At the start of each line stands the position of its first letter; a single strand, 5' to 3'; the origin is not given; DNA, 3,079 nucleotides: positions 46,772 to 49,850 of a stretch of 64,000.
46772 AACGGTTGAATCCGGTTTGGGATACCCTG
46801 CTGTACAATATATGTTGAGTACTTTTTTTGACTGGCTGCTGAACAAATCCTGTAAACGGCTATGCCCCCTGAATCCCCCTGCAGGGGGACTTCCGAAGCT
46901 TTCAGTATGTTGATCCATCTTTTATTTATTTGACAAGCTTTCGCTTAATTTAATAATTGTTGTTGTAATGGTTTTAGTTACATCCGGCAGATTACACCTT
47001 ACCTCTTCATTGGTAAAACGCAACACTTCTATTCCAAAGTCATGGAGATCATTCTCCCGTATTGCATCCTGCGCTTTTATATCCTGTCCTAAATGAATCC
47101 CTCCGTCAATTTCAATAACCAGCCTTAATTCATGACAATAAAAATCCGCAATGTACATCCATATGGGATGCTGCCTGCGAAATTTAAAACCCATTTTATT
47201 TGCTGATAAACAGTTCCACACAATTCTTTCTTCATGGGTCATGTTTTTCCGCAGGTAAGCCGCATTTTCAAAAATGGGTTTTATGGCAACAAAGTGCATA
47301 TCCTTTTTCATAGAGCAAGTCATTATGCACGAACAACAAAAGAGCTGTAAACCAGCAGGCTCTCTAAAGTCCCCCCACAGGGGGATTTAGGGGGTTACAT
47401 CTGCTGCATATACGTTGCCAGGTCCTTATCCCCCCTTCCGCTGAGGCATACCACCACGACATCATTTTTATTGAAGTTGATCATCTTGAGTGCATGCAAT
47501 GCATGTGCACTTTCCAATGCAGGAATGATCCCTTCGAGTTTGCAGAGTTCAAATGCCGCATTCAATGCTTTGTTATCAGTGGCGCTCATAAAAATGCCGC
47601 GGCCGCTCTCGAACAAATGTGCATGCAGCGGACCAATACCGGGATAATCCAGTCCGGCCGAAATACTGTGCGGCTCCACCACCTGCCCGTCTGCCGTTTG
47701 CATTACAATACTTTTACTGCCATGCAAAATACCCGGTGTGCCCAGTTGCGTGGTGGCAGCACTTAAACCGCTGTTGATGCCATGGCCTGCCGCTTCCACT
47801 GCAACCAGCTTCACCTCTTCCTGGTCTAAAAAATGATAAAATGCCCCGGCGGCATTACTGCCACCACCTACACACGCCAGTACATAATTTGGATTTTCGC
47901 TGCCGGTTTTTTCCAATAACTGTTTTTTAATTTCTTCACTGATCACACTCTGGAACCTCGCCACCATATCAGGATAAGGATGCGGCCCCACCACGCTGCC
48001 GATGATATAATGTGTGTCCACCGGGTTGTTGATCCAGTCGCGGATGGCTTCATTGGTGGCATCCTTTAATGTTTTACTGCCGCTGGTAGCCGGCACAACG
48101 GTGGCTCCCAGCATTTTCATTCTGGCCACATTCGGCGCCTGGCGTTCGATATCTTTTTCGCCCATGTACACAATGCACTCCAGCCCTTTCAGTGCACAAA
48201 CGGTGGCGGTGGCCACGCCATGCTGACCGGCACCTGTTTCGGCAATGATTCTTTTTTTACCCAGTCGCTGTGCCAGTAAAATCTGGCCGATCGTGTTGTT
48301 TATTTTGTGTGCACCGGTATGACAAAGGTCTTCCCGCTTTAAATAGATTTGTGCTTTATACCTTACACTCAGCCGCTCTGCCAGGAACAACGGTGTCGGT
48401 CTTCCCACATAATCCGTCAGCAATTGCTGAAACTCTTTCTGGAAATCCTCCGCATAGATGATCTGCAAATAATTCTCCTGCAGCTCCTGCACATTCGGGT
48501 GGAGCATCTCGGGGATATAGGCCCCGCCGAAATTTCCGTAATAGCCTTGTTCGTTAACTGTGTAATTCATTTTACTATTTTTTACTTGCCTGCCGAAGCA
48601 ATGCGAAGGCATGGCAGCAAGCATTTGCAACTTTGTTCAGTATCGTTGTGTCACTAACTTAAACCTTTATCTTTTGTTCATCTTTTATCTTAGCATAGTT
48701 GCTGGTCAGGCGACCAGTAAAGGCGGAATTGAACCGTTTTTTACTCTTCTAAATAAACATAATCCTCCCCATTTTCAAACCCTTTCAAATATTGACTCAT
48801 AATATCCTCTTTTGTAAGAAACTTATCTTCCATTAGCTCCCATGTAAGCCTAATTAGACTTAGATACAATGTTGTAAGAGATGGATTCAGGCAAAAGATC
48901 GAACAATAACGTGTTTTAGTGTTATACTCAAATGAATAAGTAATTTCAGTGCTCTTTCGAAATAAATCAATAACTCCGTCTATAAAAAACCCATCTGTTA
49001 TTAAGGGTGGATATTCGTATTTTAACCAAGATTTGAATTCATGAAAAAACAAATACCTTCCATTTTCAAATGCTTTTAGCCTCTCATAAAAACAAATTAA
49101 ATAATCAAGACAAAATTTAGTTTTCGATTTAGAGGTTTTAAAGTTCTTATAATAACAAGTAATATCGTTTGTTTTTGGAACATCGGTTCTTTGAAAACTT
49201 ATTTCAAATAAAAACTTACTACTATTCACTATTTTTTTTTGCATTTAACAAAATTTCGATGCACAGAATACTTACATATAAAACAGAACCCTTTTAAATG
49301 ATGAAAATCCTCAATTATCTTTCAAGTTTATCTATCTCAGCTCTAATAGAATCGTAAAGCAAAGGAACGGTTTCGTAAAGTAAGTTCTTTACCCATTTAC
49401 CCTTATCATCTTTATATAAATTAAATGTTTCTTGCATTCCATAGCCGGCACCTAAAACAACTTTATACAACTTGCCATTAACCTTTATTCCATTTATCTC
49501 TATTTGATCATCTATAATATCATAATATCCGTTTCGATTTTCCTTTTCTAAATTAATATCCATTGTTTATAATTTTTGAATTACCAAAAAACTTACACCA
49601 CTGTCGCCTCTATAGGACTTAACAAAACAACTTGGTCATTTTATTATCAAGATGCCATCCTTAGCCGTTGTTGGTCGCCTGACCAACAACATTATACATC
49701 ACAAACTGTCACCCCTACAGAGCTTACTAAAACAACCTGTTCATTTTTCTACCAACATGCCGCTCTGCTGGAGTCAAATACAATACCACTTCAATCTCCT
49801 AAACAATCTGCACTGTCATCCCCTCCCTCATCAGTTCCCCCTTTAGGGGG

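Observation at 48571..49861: AT-rich two-gene orphan cassette embedded in the trp operon between trpF' and trpB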

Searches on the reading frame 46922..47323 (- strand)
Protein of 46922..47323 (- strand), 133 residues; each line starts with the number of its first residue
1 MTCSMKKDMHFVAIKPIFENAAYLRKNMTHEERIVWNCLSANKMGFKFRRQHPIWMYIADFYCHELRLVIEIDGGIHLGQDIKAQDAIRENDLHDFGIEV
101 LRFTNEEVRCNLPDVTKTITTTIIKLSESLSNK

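Call 4: search_protein_families(library=pfam, proteins=[window:46922-47323:-], max_evalue=1)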
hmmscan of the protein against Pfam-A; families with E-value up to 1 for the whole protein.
window:46922-47323:- (133 aa): 3 families
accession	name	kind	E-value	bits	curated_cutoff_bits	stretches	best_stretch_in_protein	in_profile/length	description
PF04480.18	DUF559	-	1.3e-30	105.9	20.6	1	19-122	5-107/109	Protein of unknown function (DUF559)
PF18741.7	MTES_1575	-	0.0018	18.8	38.2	1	43-121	11-94/96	REase_MTES_1575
PF10881.14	DUF2726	-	0.068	13.4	24.7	1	67-107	72-112/126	Protein of unknown function (DUF2726)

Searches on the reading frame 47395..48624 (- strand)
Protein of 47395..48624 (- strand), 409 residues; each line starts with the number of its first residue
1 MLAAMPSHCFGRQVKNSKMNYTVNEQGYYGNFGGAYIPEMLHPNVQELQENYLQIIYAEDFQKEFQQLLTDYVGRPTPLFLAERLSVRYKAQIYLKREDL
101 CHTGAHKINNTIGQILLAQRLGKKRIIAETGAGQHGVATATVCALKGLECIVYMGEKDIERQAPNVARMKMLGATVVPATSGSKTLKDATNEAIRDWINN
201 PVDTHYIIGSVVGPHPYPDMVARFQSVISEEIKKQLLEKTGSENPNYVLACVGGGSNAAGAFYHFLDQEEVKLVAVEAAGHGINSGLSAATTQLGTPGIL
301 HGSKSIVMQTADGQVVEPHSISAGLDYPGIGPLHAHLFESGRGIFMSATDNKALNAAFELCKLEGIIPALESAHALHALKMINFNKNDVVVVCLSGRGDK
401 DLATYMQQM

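Call 105: find_encoding_contigs(protein=window:47395-48624:-, flank=4000, max_places=10)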
Protein window:47395-48624:- (409 aa): 1 contig read that carries it; 1 place shown.
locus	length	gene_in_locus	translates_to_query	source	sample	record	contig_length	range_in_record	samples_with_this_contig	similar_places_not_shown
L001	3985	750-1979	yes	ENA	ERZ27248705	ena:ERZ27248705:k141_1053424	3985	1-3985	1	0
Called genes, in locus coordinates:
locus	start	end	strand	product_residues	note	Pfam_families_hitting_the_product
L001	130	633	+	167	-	-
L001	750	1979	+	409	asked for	PF00291:PALP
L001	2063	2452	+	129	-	PF04480:DUF559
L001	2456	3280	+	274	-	PF00290:Trp_syntA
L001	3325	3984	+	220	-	?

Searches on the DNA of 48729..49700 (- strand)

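Call 87: search_dna_similar(query=window:48729-49700:-, collection=phages, mode=distant, max_rows=8)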
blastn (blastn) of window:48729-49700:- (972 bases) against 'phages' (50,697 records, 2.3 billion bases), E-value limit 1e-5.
No match.
